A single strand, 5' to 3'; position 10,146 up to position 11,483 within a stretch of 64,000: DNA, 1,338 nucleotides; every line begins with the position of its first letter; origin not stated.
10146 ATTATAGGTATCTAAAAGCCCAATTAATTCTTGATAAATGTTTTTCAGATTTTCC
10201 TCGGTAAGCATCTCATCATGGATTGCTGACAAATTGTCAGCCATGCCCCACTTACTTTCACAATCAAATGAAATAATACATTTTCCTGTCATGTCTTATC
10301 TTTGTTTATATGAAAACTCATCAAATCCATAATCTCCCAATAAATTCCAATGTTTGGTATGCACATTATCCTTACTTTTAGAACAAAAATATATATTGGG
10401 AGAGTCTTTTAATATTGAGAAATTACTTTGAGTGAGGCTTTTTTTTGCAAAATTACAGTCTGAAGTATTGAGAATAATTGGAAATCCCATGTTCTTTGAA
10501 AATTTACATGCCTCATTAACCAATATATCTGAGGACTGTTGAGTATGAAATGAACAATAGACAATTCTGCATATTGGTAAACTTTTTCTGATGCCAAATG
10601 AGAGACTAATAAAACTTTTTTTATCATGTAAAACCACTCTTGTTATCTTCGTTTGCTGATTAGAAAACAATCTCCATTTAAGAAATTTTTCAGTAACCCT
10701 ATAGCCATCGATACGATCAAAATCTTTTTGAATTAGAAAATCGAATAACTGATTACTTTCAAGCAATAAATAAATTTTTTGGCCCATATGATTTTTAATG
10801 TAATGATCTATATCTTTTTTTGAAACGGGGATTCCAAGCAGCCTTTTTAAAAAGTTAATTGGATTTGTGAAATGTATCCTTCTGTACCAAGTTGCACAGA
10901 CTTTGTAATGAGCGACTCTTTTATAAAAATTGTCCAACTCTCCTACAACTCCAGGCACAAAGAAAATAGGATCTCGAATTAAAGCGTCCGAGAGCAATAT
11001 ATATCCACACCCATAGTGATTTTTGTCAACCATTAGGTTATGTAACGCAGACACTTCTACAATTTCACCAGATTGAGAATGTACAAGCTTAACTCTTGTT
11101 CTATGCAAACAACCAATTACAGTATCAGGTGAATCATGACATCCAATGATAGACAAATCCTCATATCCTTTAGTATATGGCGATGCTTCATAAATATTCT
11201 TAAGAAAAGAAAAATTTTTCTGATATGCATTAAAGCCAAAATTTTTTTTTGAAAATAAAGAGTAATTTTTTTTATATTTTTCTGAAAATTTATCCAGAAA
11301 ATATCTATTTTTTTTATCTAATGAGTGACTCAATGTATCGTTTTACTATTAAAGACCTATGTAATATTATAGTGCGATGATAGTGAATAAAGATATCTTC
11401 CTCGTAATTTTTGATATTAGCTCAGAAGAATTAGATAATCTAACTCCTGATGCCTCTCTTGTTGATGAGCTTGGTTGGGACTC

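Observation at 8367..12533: Deacetylase-GT2 fusion, orphan transferase-like protein, carrier protein and KAS III: a possible 'deacetylate then re-acylate' sugar N-acylation module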

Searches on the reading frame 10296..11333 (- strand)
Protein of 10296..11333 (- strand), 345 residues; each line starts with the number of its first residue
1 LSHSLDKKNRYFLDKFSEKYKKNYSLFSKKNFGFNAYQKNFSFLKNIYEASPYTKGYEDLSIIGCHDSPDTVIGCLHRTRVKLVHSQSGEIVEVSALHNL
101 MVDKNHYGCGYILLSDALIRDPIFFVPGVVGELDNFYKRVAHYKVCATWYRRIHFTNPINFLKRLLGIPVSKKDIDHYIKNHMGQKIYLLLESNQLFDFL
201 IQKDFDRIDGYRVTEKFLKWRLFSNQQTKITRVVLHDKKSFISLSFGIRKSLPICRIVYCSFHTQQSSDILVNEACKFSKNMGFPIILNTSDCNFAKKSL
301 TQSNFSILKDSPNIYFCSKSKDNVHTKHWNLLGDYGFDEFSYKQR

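Call 4: search_protein_families(library=pfam, proteins=[window:10296-11333:-], max_evalue=0.1)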
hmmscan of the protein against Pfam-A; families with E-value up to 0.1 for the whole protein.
window:10296-11333:- (345 aa): 0 families

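Call 5: search_protein_families(library=ncbifam, proteins=[window:10296-11333:-], max_evalue=0.1)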
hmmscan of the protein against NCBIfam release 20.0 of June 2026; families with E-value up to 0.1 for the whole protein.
window:10296-11333:- (345 aa): 0 families
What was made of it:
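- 10296..11333 (-): 'Orphan' tandem-GNAT (N-myristoyltransferase-like fold) acyltransferase, predicted to use acyl-ACP. Only 3 nt separate its stop codon from the start of the fusion gene. No Pfam or NCBIfam hit (calls 4, 5).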

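Call 6: find_homologous_proteins(query=window:10296-11333:-, max_evalue=0.001)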
Query window:10296-11333:- (345 aa): 9 proteins with E <= 0.001 among 1256 candidates.
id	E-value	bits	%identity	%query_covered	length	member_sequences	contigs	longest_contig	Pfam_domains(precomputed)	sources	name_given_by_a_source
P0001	2.2e-234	795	100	100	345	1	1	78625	-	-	-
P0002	1.2e-192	658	81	100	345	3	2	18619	-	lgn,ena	-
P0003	9.8e-190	648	80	100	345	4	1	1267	-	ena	-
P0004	4.8e-187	639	80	99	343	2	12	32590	-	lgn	-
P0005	9.2e-167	573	80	88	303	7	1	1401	-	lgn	-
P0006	4.1e-150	518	65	100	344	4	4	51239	-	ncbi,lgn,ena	-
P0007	2.4e-144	499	63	100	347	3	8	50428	-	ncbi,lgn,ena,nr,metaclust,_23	ncbi:MAG: hypothetical protein CBE49_000690 [Rickettsiales bacterium TMED289]|nr:MAG: hypothetical p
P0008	6.4e-135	468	58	100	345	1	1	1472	-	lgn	-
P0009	4.2e-98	347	47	99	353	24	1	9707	-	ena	-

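Call 8: find_encoding_contigs(protein=P0007, flank=10000, max_places=3)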
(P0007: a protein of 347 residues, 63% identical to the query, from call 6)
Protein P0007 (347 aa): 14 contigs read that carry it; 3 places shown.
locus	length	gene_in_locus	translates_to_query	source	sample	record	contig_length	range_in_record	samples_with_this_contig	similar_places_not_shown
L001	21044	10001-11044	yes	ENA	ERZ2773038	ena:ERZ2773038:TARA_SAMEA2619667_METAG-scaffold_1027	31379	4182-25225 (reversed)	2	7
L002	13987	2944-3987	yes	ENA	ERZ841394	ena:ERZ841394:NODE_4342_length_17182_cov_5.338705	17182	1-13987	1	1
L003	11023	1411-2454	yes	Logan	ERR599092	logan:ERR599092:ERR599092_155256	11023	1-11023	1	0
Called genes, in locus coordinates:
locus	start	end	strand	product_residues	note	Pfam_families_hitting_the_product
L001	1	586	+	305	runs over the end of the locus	-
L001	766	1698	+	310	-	-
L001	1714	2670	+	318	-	PF01728:FtsJ (weak), PF08003:Methyltransf_9 (weak), PF13489:Methyltransf_23, PF13847:Methyltransf_31, PF08241:Methyltransf_11, PF08242:Methyltransf_12, PF13649:Methyltransf_25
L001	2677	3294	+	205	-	PF08241:Methyltransf_11 (faint)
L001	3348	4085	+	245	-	PF04765:TOD1_MUCI70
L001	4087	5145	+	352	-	PF13692:Glyco_trans_1_4, PF00534:Glycos_transf_1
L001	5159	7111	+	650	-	PF13522:GATase_6, PF13537:GATase_7, PF00733:Asn_synthase, PF02540:NAD_synthase (faint)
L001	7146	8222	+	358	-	PF14897:EpsG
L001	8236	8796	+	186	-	PF00908:dTDP_sugar_isom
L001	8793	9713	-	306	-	PF08545:ACP_syn_III, PF08541:ACP_syn_III_C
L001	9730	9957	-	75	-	-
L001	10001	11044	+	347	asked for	-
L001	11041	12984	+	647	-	PF00535:Glycos_transf_2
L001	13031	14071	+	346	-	PF01073:3Beta_HSD, PF01370:Epimerase, PF02719:Polysacc_synt_2, PF04321:RmlD_sub_bind, PF16363:GDP_Man_Dehyd, PF07993:NAD_binding_4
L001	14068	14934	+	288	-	PF01370:Epimerase, PF04321:RmlD_sub_bind, PF16363:GDP_Man_Dehyd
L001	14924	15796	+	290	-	PF00483:NTP_transferase, PF12804:NTP_transf_3 (weak)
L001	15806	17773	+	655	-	PF13522:GATase_6, PF13537:GATase_7, PF00733:Asn_synthase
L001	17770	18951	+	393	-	PF13477:Glyco_trans_4_2, PF13439:Glyco_transf_4 (faint), PF00534:Glycos_transf_1, PF13692:Glyco_trans_1_4, PF13524:Glyco_trans_1_2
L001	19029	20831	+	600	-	PF02563:Poly_export (faint), PF22461:SLBB_2 (weak), PF10531:SLBB (weak)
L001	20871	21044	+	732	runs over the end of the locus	PF06082:YjbH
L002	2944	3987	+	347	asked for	-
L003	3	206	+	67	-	?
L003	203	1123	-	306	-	PF08545:ACP_syn_III, PF08541:ACP_syn_III_C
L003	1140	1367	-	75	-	-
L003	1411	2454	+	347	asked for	-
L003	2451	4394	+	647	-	PF00535:Glycos_transf_2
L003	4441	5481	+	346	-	PF01073:3Beta_HSD, PF01370:Epimerase, PF02719:Polysacc_synt_2, PF04321:RmlD_sub_bind, PF16363:GDP_Man_Dehyd, PF07993:NAD_binding_4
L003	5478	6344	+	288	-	PF01370:Epimerase, PF04321:RmlD_sub_bind, PF16363:GDP_Man_Dehyd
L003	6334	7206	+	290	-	PF00483:NTP_transferase, PF12804:NTP_transf_3 (weak)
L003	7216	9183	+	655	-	PF13522:GATase_6, PF13537:GATase_7, PF00733:Asn_synthase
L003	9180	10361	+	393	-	PF13477:Glyco_trans_4_2, PF13439:Glyco_transf_4 (faint), PF00534:Glycos_transf_1, PF13692:Glyco_trans_1_4, PF13524:Glyco_trans_1_2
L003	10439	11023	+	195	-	?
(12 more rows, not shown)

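Call 9: find_encoding_contigs(protein=P0009, flank=10000, max_places=3)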
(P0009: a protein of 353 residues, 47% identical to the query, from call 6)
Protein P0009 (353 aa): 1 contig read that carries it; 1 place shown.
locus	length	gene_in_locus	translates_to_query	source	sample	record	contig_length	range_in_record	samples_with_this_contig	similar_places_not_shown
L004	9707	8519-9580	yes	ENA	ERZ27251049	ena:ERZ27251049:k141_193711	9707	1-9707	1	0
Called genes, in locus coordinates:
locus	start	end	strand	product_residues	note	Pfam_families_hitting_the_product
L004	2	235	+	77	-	?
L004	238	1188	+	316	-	PF13489:Methyltransf_23, PF01728:FtsJ (faint), PF13847:Methyltransf_31, PF08241:Methyltransf_11, PF08242:Methyltransf_12, PF13649:Methyltransf_25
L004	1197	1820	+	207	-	PF08241:Methyltransf_11 (weak)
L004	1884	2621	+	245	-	PF04765:TOD1_MUCI70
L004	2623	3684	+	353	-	PF13692:Glyco_trans_1_4, PF00534:Glycos_transf_1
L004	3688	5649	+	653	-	PF13522:GATase_6, PF13537:GATase_7, PF00733:Asn_synthase, PF02540:NAD_synthase (weak)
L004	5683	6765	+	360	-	PF14897:EpsG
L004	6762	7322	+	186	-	PF00908:dTDP_sugar_isom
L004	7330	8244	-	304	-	PF08545:ACP_syn_III, PF08541:ACP_syn_III_C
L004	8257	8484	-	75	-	-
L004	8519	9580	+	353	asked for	-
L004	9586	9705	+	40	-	?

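Call 19: predict_structure(alignment_id=A1)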
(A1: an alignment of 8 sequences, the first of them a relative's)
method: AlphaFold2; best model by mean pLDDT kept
length: 345 residues; sequences in the alignment: 8
mean_pLDDT: 41.7   pTM: 0.47
mean pLDDT of the five models: 41.7, 40.3, 39.0, 35.8, 35.8
residues with pLDDT >= 90: 0; 70-90: 2; 50-70: 93; < 50: 250
segments of 3 or more residues with pLDDT < 50: 1-25, 30-79, 94-191, 208-213, 224-231, 248-253, 289-294, 304-345
pLDDT, mean of each block of 10 residues (from residue 1): 27 31 46 42 45 39 31 39 56 45 32 29 25 25 21 29 32 41 38 60 53 53 46 62 57 56 68 63 49 53 44 33 31 29 23
secondary structure, 60 per line:
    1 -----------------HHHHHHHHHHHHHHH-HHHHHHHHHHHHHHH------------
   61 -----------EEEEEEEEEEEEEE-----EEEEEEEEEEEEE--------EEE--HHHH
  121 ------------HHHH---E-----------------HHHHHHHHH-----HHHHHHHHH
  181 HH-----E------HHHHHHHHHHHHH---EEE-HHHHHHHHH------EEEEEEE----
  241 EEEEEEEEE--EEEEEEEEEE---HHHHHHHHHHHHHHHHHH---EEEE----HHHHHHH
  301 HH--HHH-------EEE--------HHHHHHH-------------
elements in order: H18-32 H34-48 E72-85 E91-103 E112-114 H117-120 H133-136 H158-166 H172-182 H195-207 E211-213 H215-223 E230-236 E241-249 E252-261 H265-282 E286-289 H294-302 E315-317 H326-332
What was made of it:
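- Tried and rejected: A prediction from the 8-sequence alignment of close homologues failed (pLDDT 41.7) (call 19).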

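Call 21: search_protein_representatives(alignment_id=A1)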
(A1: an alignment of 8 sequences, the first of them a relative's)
Query: 8 sequences, 345 profile positions. Proteins with E-value up to 0.001 (for the whole library): 158; up to 1e-10: 110; up to 1e-30: 16. The best 150 are listed.
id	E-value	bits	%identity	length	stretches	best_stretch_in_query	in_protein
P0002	1.1e-194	662.8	-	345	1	1-344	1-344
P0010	3.7e-78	279.6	-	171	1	180-345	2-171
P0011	4.0e-73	263.1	-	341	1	14-340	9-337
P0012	6.4e-55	203.2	-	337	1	11-340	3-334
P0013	1.7e-51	191.9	-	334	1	11-339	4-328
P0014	4.1e-49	184.2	-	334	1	10-342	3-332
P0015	4.0e-48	180.9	-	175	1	3-133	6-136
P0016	3.7e-46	174.4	-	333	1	10-340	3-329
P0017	2.3e-44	168.5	-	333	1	12-340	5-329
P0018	4.2e-44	167.7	-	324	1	9-339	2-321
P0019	3.8e-43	164.5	-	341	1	9-339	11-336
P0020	8.7e-43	163.3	-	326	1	9-342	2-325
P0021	1.2e-37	146.5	-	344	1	16-338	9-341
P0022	6.5e-32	127.6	-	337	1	10-338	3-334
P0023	2.2e-31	125.9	-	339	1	16-338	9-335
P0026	2.4e-27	112.6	-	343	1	20-339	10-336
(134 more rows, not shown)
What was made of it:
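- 10296..11333 (-): Family of 158 representatives (call 21).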

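Call 24: search_protein_families(library=pfam, alignment_id=A2, max_evalue=1)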
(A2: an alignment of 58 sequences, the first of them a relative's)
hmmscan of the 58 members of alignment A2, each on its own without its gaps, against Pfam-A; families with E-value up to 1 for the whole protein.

A. member 1, P0001 (345 aa): 0 families

B. families by the number of members that match (of 58 scanned): 22 families
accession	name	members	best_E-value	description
PF13527.13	Acetyltransf_9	28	1.9e-06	Acetyltransferase (GNAT) domain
PF00583.31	Acetyltransf_1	16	0.00035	Acetyltransferase (GNAT) family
PF13508.13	Acetyltransf_7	8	0.0011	Acetyltransferase (GNAT) domain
PF07173.17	GRDP-like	1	0.0059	Glycine-rich domain-containing protein-like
PF13673.13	Acetyltransf_10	1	0.016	Acetyltransferase (GNAT) domain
PF20790.2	Reov_VP3_GTase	1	0.017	Reovirus VP3 protein, guanylyltransferase (GTase)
PF00137.26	ATP-synt_C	1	0.032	ATP synthase subunit C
PF03287.19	Pox_C7_F8A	1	0.041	Poxvirus C7/F8A protein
PF23605.1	FKS1_dom2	1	0.043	1,3-beta-glucan synthase component FKS1, second domain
PF01233.25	NMT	1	0.044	Myristoyl-CoA:protein N-myristoyltransferase, N-terminal domain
PF23209.2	IDM1_C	1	0.05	Increased DNA methylation 1, C-terminal domain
PF21600.2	ZSWIM1-3_helical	1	0.094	ZSWIM1/3, helical domain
PF04433.23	SWIRM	1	0.11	SWIRM domain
PF04430.19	DUF498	1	0.14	Protein of unknown function (DUF498/DUF598)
PF02875.26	Mur_ligase_C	1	0.14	Mur ligase, glutamate ligase domain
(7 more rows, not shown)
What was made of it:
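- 10296..11333 (-): 28 of 58 members hit GNAT Acetyltransf_9 (call 24).
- On GNAT superfamily, tandem-GNAT architecture: 28 of 58 members hit Acetyltransf_9 and 16 hit Acetyltransf_1 (call 24).
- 28 of 58 family members hit GNAT Acetyltransf_9 (call 24).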

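Call 25: search_solved_structures(query=A2, max_evalue=10, show_alignments=3)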
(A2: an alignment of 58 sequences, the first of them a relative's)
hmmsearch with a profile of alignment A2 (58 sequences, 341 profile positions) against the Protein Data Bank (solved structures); distinct sequences matched with E-value up to 10: 2.
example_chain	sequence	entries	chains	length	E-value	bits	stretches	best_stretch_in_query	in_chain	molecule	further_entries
1wwz_A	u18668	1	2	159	0.0064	18.8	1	33-107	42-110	hypothetical protein PH1933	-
7uek_A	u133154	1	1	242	0.56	12.4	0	253-306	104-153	OT3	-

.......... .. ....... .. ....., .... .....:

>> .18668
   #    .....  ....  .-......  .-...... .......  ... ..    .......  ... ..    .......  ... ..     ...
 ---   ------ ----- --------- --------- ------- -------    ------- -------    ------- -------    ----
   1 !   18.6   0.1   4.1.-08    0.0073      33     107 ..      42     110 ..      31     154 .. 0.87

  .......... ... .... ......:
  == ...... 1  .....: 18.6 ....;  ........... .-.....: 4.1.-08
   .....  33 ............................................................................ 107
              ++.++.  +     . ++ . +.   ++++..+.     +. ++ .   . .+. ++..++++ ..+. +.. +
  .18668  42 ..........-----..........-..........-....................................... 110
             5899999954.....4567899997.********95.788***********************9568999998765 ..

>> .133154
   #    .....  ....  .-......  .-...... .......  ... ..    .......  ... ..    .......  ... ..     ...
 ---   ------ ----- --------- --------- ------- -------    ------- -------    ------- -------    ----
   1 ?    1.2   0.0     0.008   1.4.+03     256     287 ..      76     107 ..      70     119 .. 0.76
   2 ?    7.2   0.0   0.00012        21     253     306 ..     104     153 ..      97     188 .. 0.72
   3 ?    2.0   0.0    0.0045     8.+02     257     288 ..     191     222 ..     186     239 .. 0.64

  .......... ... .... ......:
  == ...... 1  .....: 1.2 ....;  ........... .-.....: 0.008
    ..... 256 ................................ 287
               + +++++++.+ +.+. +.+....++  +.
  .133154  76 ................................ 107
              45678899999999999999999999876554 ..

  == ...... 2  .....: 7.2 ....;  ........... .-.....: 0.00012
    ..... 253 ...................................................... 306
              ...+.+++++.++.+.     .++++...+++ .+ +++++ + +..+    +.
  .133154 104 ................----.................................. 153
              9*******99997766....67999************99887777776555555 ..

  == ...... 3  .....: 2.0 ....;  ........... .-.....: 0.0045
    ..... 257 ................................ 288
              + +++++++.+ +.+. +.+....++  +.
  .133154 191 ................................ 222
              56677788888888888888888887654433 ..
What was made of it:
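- On GNAT superfamily, tandem-GNAT architecture: There is a weak profile hit to the GNAT structure 1wwz (call 25).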

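Call 28: find_related_loci(query=A3, collection=genome_contigs, flank=10000)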
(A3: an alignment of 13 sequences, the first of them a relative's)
Query A3 (345 aa) in genome_contigs; peptide patterns used: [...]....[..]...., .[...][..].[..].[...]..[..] (x = any residue, [..] = any of these).
76 stretches matched a pattern; 3 encode a relative of the query (tblastn E <= 1e-3); 3 distinct loci.
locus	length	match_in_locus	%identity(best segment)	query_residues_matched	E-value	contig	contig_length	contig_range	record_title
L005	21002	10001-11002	29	9-345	8e-45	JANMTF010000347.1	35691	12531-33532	MAG: Polaromonas sp. isolate SOY_29_metabat_262 SOY_29_k141_3662122, whole genome shotgun sequence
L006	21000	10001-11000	37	1-339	3e-42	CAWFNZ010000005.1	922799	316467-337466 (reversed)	MAG: uncultured Alphaproteobacteria bacterium isolate MFD06085.bin.1.7 genome assembly, contig: contig_9966, whole genom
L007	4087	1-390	28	214-342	3e-16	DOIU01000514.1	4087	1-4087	MAG TPA_asm: Gammaproteobacteria bacterium isolate UBA7957 contig_15791, whole genome shotgun sequence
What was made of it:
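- Tried and rejected: A 13-sequence subset found only 3 genome loci (call 28).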

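Call 33: search_protein_families(library=pfam, proteins=[L005:8024-8701:+, L005:8698-9996:+, L005:9956-11005:+, L005:11002-11928:+, L005:4019-5188:+, L005:5237-6178:+, L005:6175-7155:+, L006:8045-8722:+, L006:8719-10017:+, L006:11021-11956:+], max_evalue=0.01)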
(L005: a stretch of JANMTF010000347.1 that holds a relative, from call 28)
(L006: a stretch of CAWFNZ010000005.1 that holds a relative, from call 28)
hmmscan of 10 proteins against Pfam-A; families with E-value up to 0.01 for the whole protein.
L005:8024-8701:+ (225 aa): 6 families
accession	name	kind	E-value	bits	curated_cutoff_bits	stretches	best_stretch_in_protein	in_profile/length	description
PF00106.31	adh_short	-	3.9e-42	144.4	26.6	1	2-177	3-190/195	short chain dehydrogenase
PF13561.12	adh_short_C2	-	5.4e-40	137.9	27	1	7-223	2-232/236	Enoyl-(Acyl carrier protein) reductase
PF08659.16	KR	-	5.1e-11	43.2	22.6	1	4-152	5-165/180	KR domain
PF01370.27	Epimerase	-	2.1e-06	27.8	20.9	1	2-126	1-118/240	NAD dependent epimerase/dehydratase family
PF08643.16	DUF1776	-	0.0016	18.3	25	1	84-171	112-201/294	Fungal family of unknown function (DUF1776)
PF23441.1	SDR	-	0.0056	16.5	27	1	41-175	66-200/258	SDR-like rossmann domain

L005:8698-9996:+ (432 aa): 2 families
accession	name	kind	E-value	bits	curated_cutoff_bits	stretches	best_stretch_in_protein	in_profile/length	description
PF00501.34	AMP-binding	-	6e-18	65.2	29.9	1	43-272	43-329/384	AMP-binding enzyme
PF13193.12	AMP-binding_C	-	0.0033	18.7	24.5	1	356-420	1-65/76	AMP-binding enzyme C-terminal domain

L005:9956-11005:+ (349 aa): 0 families

L005:11002-11928:+ (308 aa): 1 family
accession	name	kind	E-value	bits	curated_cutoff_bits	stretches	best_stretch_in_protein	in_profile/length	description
PF01522.26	Polysacc_deac_1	-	0.00066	20.1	23.1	1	38-135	21-78/124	Polysaccharide deacetylase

L005:4019-5188:+ (389 aa): 12 families
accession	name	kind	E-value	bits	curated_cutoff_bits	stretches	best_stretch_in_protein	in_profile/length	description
PF18073.7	Zn_ribbon_LapB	-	8.3e-10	38.6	25.7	1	356-380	1-25/28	Rubredoxin metal binding domain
PF13431.12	TPR_17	-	8e-08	32.4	24.4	0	60-91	2-33/34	Tetratricopeptide repeat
PF14559.12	TPR_19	-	3e-07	31.1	25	1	196-256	4-64/68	Tetratricopeptide repeat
PF13176.12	TPR_7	-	3.1e-06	27.3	27.9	1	74-100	2-27/36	Tetratricopeptide repeat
PF13432.12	TPR_16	-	3.2e-06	27.9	32.7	1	53-91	13-51/65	Tetratricopeptide repeat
PF00515.34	TPR_1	-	3.3e-05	24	27.8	0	43-69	7-33/34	Tetratricopeptide repeat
PF13428.12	TPR_14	-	4.7e-05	24.1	23.5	0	72-100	2-30/44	Tetratricopeptide repeat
PF13414.12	TPR_11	-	6.6e-05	23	26.8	1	47-81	4-38/42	TPR repeat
PF09976.15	TPR_21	-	0.0015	18.8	25.5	1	193-283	52-144/193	Tetratricopeptide repeat-like domain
PF14561.12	TPR_20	-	0.0046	17.7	25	0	206-250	11-55/90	Tetratricopeptide repeat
PF13181.12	TPR_8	-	0.007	16.9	25.7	0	41-69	5-33/34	Tetratricopeptide repeat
PF12569.14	NatA_aux_su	-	0.0088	15.5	33.3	0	41-96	196-251/515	N-terminal acetyltransferase A, auxiliary subunit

L005:5237-6178:+ (313 aa): 2 families
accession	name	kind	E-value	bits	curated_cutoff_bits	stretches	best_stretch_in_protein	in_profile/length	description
PF00294.29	PfkB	-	2.2e-47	162.3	25.8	1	12-302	2-297/302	pfkB family carbohydrate kinase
PF08543.17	Phos_pyr_kin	-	2.9e-08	33.9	27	1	187-288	117-225/246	Phosphomethylpyrimidine kinase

L005:6175-7155:+ (326 aa): 7 families
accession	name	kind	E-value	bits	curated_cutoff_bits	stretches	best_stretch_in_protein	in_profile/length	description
PF01370.27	Epimerase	-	5.7e-43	147.5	20.9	1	3-245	1-240/240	NAD dependent epimerase/dehydratase family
PF16363.11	GDP_Man_Dehyd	-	2.3e-16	60.6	27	1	5-265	2-268/332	GDP-mannose 4,6 dehydratase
PF01073.25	3Beta_HSD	-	3.7e-14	52.9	22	1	4-184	1-192/280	3-beta hydroxysteroid dehydrogenase/isomerase family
PF04321.23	RmlD_sub_bind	-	3.3e-10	39.9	27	1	1-152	1-138/287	RmlD substrate binding domain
PF02719.21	Polysacc_synt_2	-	5.1e-08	32.9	20.2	1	3-177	1-175/293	Polysaccharide biosynthesis protein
PF07993.18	NAD_binding_4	-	6.2e-05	22.7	20.1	0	67-130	87-152/258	Male sterility protein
PF13460.12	NAD_binding_10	-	0.00011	22.5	27.2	1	7-126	1-109/184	NAD(P)H-binding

L006:8045-8722:+ (225 aa): 6 families
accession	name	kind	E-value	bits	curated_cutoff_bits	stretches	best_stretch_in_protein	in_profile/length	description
PF00106.31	adh_short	-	9.5e-43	146.4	26.6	1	2-178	3-191/195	short chain dehydrogenase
PF13561.12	adh_short_C2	-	9.1e-40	137.1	27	1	9-223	6-232/236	Enoyl-(Acyl carrier protein) reductase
PF08659.16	KR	-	4e-12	46.8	22.6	1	4-152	5-165/180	KR domain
PF01370.27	Epimerase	-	2.3e-08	34.2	20.9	1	2-160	1-165/240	NAD dependent epimerase/dehydratase family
PF08643.16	DUF1776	-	0.00015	21.7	25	1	84-172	112-202/294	Fungal family of unknown function (DUF1776)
PF23441.1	SDR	-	0.00064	19.6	27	1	100-175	127-200/258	SDR-like rossmann domain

L006:8719-10017:+ (432 aa): 2 families
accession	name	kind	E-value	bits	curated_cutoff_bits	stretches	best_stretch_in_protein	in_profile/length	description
PF00501.34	AMP-binding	-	5.5e-19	68.7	29.9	1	43-272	43-329/384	AMP-binding enzyme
PF13193.12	AMP-binding_C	-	0.0032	18.8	24.5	1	356-420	1-65/76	AMP-binding enzyme C-terminal domain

L006:11021-11956:+ (311 aa): 1 family
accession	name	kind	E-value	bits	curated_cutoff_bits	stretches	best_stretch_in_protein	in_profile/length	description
PF01522.26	Polysacc_deac_1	-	1.3e-05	25.6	23.1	1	37-168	20-112/124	Polysaccharide deacetylase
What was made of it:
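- On CE4 / NodB-homology polysaccharide deacetylase (Pfam PF01522): The stand-alone homologue in L006 scores 25.6 bits (call 33).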
